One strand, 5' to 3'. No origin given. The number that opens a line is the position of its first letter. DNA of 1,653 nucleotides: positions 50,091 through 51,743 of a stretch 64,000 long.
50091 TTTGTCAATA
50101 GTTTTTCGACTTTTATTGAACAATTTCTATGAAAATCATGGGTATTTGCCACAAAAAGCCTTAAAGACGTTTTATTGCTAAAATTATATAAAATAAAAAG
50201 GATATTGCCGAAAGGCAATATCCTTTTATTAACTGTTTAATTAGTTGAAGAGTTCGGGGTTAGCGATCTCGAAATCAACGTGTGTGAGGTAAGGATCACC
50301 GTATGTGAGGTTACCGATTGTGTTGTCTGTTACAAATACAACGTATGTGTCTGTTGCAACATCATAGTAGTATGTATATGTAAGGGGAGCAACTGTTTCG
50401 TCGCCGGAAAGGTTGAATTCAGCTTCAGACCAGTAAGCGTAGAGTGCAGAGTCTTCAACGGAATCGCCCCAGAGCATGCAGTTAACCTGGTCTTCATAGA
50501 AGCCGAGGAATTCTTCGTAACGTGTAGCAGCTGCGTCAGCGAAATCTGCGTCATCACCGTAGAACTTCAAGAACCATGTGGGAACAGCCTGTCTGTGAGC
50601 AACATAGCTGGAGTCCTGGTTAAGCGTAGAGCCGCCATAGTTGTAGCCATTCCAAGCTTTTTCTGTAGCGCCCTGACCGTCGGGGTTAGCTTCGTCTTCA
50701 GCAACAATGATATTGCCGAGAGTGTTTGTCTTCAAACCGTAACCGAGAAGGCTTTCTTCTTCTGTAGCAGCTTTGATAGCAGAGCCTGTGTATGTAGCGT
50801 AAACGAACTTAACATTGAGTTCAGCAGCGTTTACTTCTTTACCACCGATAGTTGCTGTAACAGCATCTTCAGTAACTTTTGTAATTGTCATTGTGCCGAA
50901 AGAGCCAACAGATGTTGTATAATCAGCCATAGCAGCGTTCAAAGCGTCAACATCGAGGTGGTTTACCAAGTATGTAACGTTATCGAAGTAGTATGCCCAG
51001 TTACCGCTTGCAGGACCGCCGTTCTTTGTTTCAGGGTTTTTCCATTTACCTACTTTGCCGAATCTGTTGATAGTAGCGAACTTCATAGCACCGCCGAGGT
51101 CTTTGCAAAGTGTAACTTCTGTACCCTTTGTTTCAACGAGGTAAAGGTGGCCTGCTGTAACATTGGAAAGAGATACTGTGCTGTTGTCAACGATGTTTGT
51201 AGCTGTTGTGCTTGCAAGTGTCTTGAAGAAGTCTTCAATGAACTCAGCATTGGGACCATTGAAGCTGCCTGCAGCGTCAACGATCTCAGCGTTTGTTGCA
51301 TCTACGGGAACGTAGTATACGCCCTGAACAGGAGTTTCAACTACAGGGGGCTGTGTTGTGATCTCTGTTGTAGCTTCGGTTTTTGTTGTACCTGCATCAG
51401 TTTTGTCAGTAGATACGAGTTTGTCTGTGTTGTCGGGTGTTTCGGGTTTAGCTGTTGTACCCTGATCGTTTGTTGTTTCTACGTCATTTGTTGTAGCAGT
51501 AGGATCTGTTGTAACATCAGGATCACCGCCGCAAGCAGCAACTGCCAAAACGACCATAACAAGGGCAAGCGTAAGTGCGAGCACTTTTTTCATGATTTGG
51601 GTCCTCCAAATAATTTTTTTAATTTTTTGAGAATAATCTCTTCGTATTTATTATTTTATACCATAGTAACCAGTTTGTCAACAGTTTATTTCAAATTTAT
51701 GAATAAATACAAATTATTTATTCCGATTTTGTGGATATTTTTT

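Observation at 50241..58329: Cell-surface locus: 1627-aa SLH-anchored protein and a neighbouring lipoprotein share an uncharacterised ~300-aa C-terminal domain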

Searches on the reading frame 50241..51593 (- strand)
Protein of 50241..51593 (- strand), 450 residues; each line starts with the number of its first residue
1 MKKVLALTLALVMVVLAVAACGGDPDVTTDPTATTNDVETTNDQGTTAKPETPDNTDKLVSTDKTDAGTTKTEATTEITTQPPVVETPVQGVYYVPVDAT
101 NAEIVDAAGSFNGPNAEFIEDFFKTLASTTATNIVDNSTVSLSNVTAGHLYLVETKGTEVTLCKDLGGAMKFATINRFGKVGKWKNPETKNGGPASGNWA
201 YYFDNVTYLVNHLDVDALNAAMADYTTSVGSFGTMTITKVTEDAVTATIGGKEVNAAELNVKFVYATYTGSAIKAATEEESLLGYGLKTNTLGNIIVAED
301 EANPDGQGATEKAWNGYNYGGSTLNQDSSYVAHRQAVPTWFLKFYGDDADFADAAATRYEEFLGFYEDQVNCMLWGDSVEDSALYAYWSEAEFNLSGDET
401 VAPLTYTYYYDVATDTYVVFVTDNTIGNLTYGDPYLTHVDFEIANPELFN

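Call 4: search_protein_families(library=pfam, proteins=[window:50241-51593:-], max_evalue=0.1)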
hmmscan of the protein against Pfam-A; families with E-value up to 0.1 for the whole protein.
window:50241-51593:- (450 aa): 1 family
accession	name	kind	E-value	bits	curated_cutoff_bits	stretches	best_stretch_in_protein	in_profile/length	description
PF23922.1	DUF7261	-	0.0068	17.1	27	1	7-118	15-126/169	Family of unknown function (DUF7261)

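Call 5: search_protein_families(library=ncbifam, proteins=[window:50241-51593:-], max_evalue=1)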
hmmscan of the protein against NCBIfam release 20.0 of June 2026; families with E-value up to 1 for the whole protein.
window:50241-51593:- (450 aa): 7 families
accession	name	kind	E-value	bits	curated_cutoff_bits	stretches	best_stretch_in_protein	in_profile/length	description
NF050142.1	PG1828_fam_lipo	equivalog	0.0076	17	50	1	1-41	1-40/59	PG1828 family lipoprotein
NF053527.1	lipo_Cory_WKLS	subfamily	0.0085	16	105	1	7-54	2-49/166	WKL family lipoprotein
NF010364.0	PRK13792.1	equivalog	0.024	14.6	261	0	1-26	1-24/127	lysozyme inhibitor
NF045774.1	cytochro_C551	exception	0.037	14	118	1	1-41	1-39/110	cytochrome c551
NF041057.1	Rcas_1661_fam_Se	equivalog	0.096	12.2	190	1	11-82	2-69/247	Rcas_1661 family thioredoxin-like (seleno)lipoprotein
NF033636.1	acid_shock_Asr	equivalog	0.22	12.3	50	1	1-54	1-44/119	acid resistance repetitive basic protein Asr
NF047847.2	SS_mature_LptM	equivalog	0.5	10.5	27.7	1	1-22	1-21/31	LPS translocon maturation chaperone LptM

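Call 7: search_solved_structures(query=window:50241-51593:-, max_evalue=1)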
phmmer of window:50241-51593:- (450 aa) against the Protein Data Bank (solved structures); distinct sequences matched with E-value up to 1: 0.

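Call 8: find_homologous_proteins(query=window:50244-51326:-, max_evalue=0.001)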
Query window:50244-51326:- (361 aa): 20 proteins with E <= 0.001 among 3478 candidates.
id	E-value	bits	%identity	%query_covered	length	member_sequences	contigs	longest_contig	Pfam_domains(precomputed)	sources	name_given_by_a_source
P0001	5.6e-238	807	100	100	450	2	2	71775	-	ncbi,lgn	-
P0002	4.6e-199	679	85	100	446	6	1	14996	-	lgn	-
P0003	2.4e-164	565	75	100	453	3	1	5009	-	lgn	-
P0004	1.3e-106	375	54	100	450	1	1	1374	-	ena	-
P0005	1.8e-106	375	54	100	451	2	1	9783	-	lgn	-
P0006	7.6e-93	330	49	99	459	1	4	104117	-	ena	-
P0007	5.3e-91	324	50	99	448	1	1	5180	-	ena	-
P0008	4.1e-90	321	49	98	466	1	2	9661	-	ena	-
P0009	4.5e-90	321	50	99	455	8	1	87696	-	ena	-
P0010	9.8e-90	320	50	97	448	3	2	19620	-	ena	-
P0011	8.8e-89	316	49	99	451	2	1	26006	-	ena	-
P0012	1.2e-88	316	50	99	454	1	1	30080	-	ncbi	-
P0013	1.5e-87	312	50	99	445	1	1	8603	-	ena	-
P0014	1.9e-83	299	46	99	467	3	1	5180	-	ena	-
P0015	2.7e-83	298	46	98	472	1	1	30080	-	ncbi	-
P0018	6.6e-52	195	41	98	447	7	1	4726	-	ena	-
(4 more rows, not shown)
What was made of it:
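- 50241..51593 (-): Gene for the 450-aa lipoprotein. Signal and lipobox cover residues 1-21 (Cys21), the Thr-rich linker 22-87, the head module 88-426 (nt 50316-51332) and a disordered tail 427-450. 20 homologues, all unannotated (call 8).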

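Call 28: predict_structure(alignment_id=A1)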
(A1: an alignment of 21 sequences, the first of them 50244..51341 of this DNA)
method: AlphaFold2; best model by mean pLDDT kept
length: 366 residues; sequences in the alignment: 21
mean_pLDDT: 78.5   pTM: 0.81
mean pLDDT of the five models: 78.5, 76.9, 76.0, 75.7, 72.1
residues with pLDDT >= 90: 165; 70-90: 93; 50-70: 51; < 50: 57
segments of 3 or more residues with pLDDT < 50: 95-118, 235-241, 342-366
pLDDT, mean of each block of 10 residues (from residue 1): 89 76 62 85 96 95 97 93 88 49 39 42 81 95 95 95 96 96 93 80 78 83 66 49 59 82 87 92 92 92 87 86 95 88 35 38 40
secondary structure, 60 per line:
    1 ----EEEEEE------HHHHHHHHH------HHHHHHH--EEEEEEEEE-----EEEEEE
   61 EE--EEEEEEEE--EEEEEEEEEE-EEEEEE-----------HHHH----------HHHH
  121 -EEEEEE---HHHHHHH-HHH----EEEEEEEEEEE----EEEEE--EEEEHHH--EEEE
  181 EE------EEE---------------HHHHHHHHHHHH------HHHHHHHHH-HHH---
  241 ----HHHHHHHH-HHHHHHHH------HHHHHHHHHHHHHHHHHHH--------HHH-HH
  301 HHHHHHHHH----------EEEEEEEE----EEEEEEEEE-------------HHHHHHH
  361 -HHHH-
elements in order: E5-10 H17-25 H32-38 E41-49 E55-62 E65-72 E75-84 E86-91 H103-106 H117-120 E122-127 H131-137 E146-156 E161-165 E168-171 E177-182 E189-191 H207-218 H225-233 H245-252 H254-261 H268-286 H299-309 E320-327 E332-340 H354-360 H362-365
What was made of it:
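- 50241..51593 (-): AF2 model of residues 85-450 has pTM 0.81 (call 28).
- Tried and rejected: The hairpin is an integral, high-confidence part of the fold (pLDDT 86-95; call 28).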

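Call 29: search_protein_representatives(alignment_id=A1)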
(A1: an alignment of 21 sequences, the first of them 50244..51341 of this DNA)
Query: 21 sequences, 377 profile positions. Proteins with E-value up to 0.001 (for the whole library): 27; up to 1e-10: 23; up to 1e-30: 12. The best 27 are listed.
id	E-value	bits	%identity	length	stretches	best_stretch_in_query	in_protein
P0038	4.8e-140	483.5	-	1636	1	2-369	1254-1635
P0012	2.9e-118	411.9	-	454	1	12-375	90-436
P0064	4.6e-118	411.2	-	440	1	6-368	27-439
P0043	1.1e-115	403.4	-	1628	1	3-369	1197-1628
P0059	1.3e-109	383.4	-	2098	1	3-377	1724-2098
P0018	3.9e-96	339.0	-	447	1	7-376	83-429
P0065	5.1e-94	332.1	-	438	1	14-371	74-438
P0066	1.6e-65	238.3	-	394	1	75-369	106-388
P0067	1.6e-58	215.3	-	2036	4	75-314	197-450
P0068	9.4e-58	212.7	-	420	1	5-370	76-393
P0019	5.4e-56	206.9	-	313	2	296-375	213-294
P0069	3.5e-35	138.4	-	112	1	263-370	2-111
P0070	5.3e-29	118.1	-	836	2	73-310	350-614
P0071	9.4e-29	117.3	-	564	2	41-332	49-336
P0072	1.0e-26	110.6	-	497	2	38-316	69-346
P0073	4.5e-24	101.8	-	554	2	43-316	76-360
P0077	2.5e-19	86.2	-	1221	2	40-311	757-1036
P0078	5.2e-15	72.0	-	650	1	75-288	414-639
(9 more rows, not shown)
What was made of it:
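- Tried and rejected: The exhaustive HMM search had already found them (call 29).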

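Call 32: fold_search(model_id=the predicted structure, library=pdb)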
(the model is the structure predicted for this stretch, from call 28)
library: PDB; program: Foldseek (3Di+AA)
matches with E <= 10: 170; with E <= 0.001: 0
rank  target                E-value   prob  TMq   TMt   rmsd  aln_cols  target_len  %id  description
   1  5a0d_A                3.6e-01  0.03  0.09  0.14  16.1       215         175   11  N-terminal thioester domain of surface protein from Clostridium perfringens, Cys138Ala mutant (released 2015-06-03)
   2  5a0g_B                6.1e-01  0.02  0.08  0.13  16.1       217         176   12  N-terminal thioester domain of surface protein from Clostridium perfringens (released 2015-06-03)
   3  9h3b_A                7.3e-01  0.02  0.08  0.12  17.4       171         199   13  Lotus japonicus CERK6 extracellular domain in complex with chitopentaose (released 2025-07-16)
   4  8bp8_B                7.3e-01  0.02  0.10  0.06  29.1       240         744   12  SPA of Trypsin untreated Rotavirus TLP spike (released 2023-04-05)
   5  5jrk_A                7.3e-01  0.01  0.09  0.06  20.6       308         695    8  Crystal Structure of the Sphingopyxin I Lasso Peptide Isopeptidase SpI-IsoP (SeMet-derived) (released 2016-09-28)
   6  6rji                  8.2e-01  0.13  0.12  0.23   9.6       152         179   10  X-ray structure of the elongation factor P of S. aureus (released 2020-04-01)
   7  9di4_A                9.2e-01  0.08  0.14  0.27  12.1       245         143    8  RMI1-RMI2 bound to cyclic peptide L4 (released 2025-07-02)
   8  5ls2_B                1.0e+00  0.02  0.07  0.11  17.0       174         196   10  Receptor mediated chitin perception in legumes is functionally seperable from Nod factor perception (released 2017-08-23)
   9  3nbh_A                1.1e+00  0.07  0.14  0.27  12.9       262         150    7  Crystal structure of human RMI1C-RMI2 complex (released 2010-09-22)
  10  1eif                  1.2e+00  0.69  0.14  0.37   3.2        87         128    6  EUKARYOTIC TRANSLATION INITIATION FACTOR 5A FROM METHANOCOCCUS JANNASCHII (released 1998-10-14)
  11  3mxn_A                1.2e+00  0.08  0.13  0.27  12.2       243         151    7  Crystal structure of the RMI core complex (released 2010-09-15)
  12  7r5k_10               1.3e+00  0.01  0.06  0.02  17.2       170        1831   10  Human nuclear pore complex (constricted) (released 2022-06-22)
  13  5a0g_A                1.4e+00  0.02  0.10  0.16  15.9       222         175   12  N-terminal thioester domain of surface protein from Clostridium perfringens (released 2015-06-03)
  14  6bu8_Z                1.5e+00  0.04  0.07  0.16  16.0       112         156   11  70S ribosome with S1 domains 1 and 2 (Class 1) (released 2018-01-31)
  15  7n9f_1                1.6e+00  0.01  0.10  0.04  19.2       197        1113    9  Structure of the in situ yeast NPC (released 2022-01-26)
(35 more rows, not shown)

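Call 37: search_protein_families(library=pfam, proteins=[P0067, P0070, P0077, P0071, P0072, P0073, P0078, P0066, P0068], max_evalue=0.01)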
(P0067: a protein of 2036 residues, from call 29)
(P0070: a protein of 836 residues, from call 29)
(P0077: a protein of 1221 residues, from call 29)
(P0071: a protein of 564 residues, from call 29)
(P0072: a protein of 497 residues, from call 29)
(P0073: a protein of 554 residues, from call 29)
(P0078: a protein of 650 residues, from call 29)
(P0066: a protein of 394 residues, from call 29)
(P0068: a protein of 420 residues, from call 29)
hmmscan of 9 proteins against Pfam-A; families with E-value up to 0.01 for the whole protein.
P0067 (2036 aa): 1 family
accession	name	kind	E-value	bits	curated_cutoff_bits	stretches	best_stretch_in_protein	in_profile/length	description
PF13385.13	Laminin_G_3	-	8.9e-09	36.1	27.6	1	1380-1538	14-150/151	Concanavalin A-like lectin/glucanases superfamily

P0070 (836 aa): 2 families
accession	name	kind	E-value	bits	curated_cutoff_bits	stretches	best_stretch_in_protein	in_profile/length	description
PF13385.13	Laminin_G_3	-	7.5e-07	29.8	27.6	1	133-302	4-151/151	Concanavalin A-like lectin/glucanases superfamily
PF21827.1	New_glue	-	0.003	17.7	31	1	1-60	1-61/94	New glue protein family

P0077 (1221 aa): 1 family
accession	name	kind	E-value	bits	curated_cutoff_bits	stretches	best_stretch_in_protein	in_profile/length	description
PF13385.13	Laminin_G_3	-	8.9e-17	62.1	27.6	2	305-399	14-108/151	Concanavalin A-like lectin/glucanases superfamily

P0071 (564 aa): 1 family
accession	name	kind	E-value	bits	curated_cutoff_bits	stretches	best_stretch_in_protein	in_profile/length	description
PF01042.26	Ribonuc_L-PSP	-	0.0013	19.2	27.3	1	291-371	38-118/121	Endoribonuclease L-PSP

P0072 (497 aa): 1 family
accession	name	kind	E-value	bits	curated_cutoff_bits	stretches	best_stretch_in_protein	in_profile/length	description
PF21827.1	New_glue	-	0.00037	20.6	31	1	1-52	1-51/94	New glue protein family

P0073 (554 aa): 0 families

P0078 (650 aa): 8 families
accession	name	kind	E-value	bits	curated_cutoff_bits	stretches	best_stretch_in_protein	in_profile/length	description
PF21349.2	RUBY_RBDX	-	4.5e-06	26.4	26.5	0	156-168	2-14/30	Rubrerythrin, rubredoxin-like domain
PF06827.20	zf-FPG_IleRS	-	1.2e-05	25.5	21.3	0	154-164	1-11/30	Zinc finger found in FPG and IleRS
PF16250.10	DUF4907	-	0.00011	22.3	25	0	284-299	18-33/67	Domain of unknown function (DUF4907)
PF24292.1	DUF7479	-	0.00014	22.3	27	0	318-334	31-47/60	Domain of unknown function (DUF7479)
PF11781.13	Zn_ribbon_RRN7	-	0.0015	18.6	27.1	0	235-246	4-15/32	Zinc-finger of RNA-polymerase I-specific TFIIB, Rrn7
PF13248.11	Zn_ribbon_3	-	0.0047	16.8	27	0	318-332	3-16/26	zinc-ribbon domain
PF20823.2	Cmr2_Zn-bd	-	0.0052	17.2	27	0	235-245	5-15/58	CRISPR RNA silencing complex Cmr2 subunit, Zn-binding domain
PF01783.29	Ribosomal_L32p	-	0.0088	16.6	21.3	0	115-134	28-47/56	Ribosomal L32p protein family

P0066 (394 aa): 1 family
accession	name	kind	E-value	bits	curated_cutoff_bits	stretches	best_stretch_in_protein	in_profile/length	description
PF21827.1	New_glue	-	0.00031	20.9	31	1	1-66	1-64/94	New glue protein family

P0068 (420 aa): 1 family
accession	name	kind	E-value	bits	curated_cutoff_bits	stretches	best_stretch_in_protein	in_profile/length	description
PF21827.1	New_glue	-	0.00017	21.7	31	1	1-71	1-61/94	New glue protein family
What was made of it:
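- On Any described domain family or fold for the shared module: Pfam and NCBIfam: no hit on the module in the window proteins or in 9 distant members (calls 4, 5, 37).
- The head is fused behind one or two Laminin_G_3 domains in P0070, P0077 and P0067 (call 37).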

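Call 38: fold_search(model_id=the predicted structure, library=viral)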
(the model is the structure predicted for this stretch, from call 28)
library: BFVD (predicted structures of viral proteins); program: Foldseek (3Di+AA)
matches with E <= 10: 204; with E <= 0.001: 0
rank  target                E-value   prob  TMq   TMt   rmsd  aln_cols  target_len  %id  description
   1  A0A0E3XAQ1            4.5e-02  0.54  0.13  0.22  15.4       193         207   10  Uncharacterized protein [Bacillus phage Stills]
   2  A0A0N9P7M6            3.0e-01  0.03  0.09  0.04  19.9       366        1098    7  (no name in the UniProt tables at hand)
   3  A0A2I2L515            3.6e-01  0.02  0.07  0.13  18.8       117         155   12  Uncharacterized protein [Orpheovirus IHUMI-LCC2]
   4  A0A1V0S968            4.3e-01  0.06  0.11  0.19  19.0       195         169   10  Uncharacterized protein [Catovirus CTV1]
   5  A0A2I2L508            5.4e-01  0.01  0.09  0.12  15.7       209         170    8  Uncharacterized protein (Fragment) [Orpheovirus IHUMI-LCC2]
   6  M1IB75                6.8e-01  0.04  0.12  0.10  17.2       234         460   13  (no name in the UniProt tables at hand)
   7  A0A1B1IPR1            7.6e-01  0.03  0.10  0.10  19.2       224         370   12  (no name in the UniProt tables at hand)
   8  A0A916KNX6            8.1e-01  0.02  0.11  0.13  17.5       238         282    7  mRNA decapping enzyme (Cop-D9R) [Adoxophyes honmai entomopoxvirus 'L']
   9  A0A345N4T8            8.5e-01  0.07  0.08  0.18  11.7        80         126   16  (no name in the UniProt tables at hand)
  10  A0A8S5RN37            8.5e-01  0.01  0.09  0.04  22.3       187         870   13  Leucine rich repeat protein (Fragment) [virus sp. ctEfN2]
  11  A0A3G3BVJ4            9.6e-01  0.28  0.11  0.31   4.5        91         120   13  Uncharacterized protein [Bacillus phage vB_BcoS-136]
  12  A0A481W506            1.1e+00  0.01  0.10  0.09  26.2       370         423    9  Uncharacterized protein [Pseudomonas phage Psa21]
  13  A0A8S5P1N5            1.1e+00  0.08  0.09  0.23  12.0        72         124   11  Uncharacterized protein [Siphoviridae sp. ctTBR23]
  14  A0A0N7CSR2            1.1e+00  0.01  0.11  0.10  21.6       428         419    8  LEF-3 [Buzura suppressaria nuclear polyhedrosis virus]
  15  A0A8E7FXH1            1.2e+00  0.02  0.10  0.17  15.3       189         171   10  (no name in the UniProt tables at hand)
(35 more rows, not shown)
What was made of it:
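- On Any described domain family or fold for the shared module: Foldseek with the pTM 0.81 model: 0 hits at E<=1e-3 in PDB and BFVD, best TM about 0.1 (calls 32, 38).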

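Call 41: find_encoding_contigs(protein=P0001, flank=3000, max_places=3)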
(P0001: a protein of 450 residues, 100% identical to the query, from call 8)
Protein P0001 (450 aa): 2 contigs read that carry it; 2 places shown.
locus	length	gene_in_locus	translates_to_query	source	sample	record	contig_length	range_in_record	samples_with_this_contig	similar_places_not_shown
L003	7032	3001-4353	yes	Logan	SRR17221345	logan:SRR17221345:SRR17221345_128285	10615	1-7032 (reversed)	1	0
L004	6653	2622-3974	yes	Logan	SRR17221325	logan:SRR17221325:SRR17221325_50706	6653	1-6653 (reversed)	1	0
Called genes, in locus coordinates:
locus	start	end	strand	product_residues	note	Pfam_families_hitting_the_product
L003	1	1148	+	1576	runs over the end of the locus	?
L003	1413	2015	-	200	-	PF02397:Bac_transf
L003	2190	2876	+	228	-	-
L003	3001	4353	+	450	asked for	-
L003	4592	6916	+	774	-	PF13385:Laminin_G_3, PF00326:Peptidase_S9 (faint)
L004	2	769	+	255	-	?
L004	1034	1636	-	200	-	PF02397:Bac_transf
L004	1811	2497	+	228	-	-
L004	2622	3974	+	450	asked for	-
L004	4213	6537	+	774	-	PF13385:Laminin_G_3, PF00326:Peptidase_S9 (faint)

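Call 42: find_encoding_contigs(protein=P0018, flank=10000, max_places=3)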
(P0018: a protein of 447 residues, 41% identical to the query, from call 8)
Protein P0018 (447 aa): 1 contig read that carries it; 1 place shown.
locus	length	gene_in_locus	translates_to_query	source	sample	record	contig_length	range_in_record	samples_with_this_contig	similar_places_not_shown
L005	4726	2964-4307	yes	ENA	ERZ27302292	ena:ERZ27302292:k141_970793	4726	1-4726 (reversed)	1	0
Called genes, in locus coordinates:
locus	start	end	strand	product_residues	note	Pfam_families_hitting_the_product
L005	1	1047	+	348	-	?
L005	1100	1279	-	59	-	-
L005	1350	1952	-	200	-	PF02397:Bac_transf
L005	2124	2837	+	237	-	-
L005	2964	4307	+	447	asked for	-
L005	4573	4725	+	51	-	?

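Call 43: find_homologous_proteins(query=A1, max_evalue=0.001)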
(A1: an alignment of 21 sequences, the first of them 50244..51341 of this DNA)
Query A1 (21 sequences) (366 aa, profile of the alignment): 20 proteins with E <= 0.001 among 8000 candidates.
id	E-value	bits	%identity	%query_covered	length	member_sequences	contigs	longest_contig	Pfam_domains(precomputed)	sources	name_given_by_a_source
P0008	3.7e-123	430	49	97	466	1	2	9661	-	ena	-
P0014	3.5e-122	426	46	98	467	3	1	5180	-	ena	-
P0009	8.4e-122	425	50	99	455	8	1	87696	-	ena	-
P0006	4.0e-120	420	49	99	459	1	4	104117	-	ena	-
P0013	1.0e-119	418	50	99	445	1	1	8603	-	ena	-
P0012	9.0e-118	412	50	97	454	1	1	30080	-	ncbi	-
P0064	1.5e-117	411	34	56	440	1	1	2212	-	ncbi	ncbi:MAG: hypothetical protein ACI4QR_03080, partial [Eubacteriales bacterium]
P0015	2.6e-116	407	46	98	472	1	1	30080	-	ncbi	-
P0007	4.3e-116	406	50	98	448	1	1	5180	-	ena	-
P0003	1.7e-114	401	75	99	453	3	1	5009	-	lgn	-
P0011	1.9e-113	398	49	98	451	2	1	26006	-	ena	-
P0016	1.1e-112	395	47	97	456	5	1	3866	-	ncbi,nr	ncbi:MAG: hypothetical protein J6C89_03880 [Clostridia bacterium]|nr:hypothetical protein [Clostridi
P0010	2.7e-112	394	50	96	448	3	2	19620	-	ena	-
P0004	1.5e-110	388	54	99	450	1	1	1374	-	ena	-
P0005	7.8e-109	382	55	99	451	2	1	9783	-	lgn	-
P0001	8.4e-101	356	100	100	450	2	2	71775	-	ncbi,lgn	-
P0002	1.3e-96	342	85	100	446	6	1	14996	-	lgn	-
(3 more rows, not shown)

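Call 44: find_encoding_contigs(protein=P0077, flank=8000, max_places=3)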
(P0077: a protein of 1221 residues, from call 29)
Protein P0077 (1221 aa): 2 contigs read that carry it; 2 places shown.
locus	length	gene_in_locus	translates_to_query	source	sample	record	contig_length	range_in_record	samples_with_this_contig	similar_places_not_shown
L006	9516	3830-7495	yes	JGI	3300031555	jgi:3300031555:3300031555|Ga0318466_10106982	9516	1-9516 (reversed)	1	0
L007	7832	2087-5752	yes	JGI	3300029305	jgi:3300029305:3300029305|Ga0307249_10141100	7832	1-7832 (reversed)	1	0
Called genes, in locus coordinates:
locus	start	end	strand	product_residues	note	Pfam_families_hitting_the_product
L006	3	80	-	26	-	?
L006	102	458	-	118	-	PF04327:Peptidase_Prp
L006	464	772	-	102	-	PF00829:Ribosomal_L21p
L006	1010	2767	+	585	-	PF02690:Na_Pi_cotrans, PF01895:PhoU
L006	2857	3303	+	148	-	-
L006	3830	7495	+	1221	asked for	PF13385:Laminin_G_3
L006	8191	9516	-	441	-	?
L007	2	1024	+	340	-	?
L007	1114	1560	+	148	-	-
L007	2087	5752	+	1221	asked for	PF13385:Laminin_G_3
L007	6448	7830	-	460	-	?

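Call 46: find_encoding_contigs(protein=P0067, flank=10000, max_places=2)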
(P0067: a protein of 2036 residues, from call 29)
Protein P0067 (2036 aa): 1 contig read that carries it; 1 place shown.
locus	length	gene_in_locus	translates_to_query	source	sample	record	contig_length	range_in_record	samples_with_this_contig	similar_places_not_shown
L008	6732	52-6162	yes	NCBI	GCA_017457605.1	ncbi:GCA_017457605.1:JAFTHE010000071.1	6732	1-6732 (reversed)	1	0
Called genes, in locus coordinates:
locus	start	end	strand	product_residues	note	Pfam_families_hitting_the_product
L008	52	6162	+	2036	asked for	PF13385:Laminin_G_3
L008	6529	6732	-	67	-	?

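Call 47: find_encoding_contigs(protein=P0073, flank=10000, max_places=3)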
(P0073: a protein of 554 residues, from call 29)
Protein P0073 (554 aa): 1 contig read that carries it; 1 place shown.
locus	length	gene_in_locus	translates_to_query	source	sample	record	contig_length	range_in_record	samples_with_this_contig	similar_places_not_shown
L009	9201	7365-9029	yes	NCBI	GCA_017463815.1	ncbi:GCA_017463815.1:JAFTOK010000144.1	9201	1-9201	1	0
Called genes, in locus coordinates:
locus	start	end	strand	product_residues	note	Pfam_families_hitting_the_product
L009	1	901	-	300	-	PF00583:Acetyltransf_1, PF13673:Acetyltransf_10 (faint), PF13508:Acetyltransf_7 (weak), PF14542:Acetyltransf_CG (faint), PF00583:Acetyltransf_1, PF13508:Acetyltransf_7 (weak)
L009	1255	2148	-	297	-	PF00126:HTH_1, PF03466:LysR_substrate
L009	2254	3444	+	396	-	PF01996:F420_ligase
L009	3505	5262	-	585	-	PF02690:Na_Pi_cotrans, PF01895:PhoU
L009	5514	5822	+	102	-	PF00829:Ribosomal_L21p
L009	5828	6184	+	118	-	PF04327:Peptidase_Prp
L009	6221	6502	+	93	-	PF01016:Ribosomal_L27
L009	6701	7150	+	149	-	-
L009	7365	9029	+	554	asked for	-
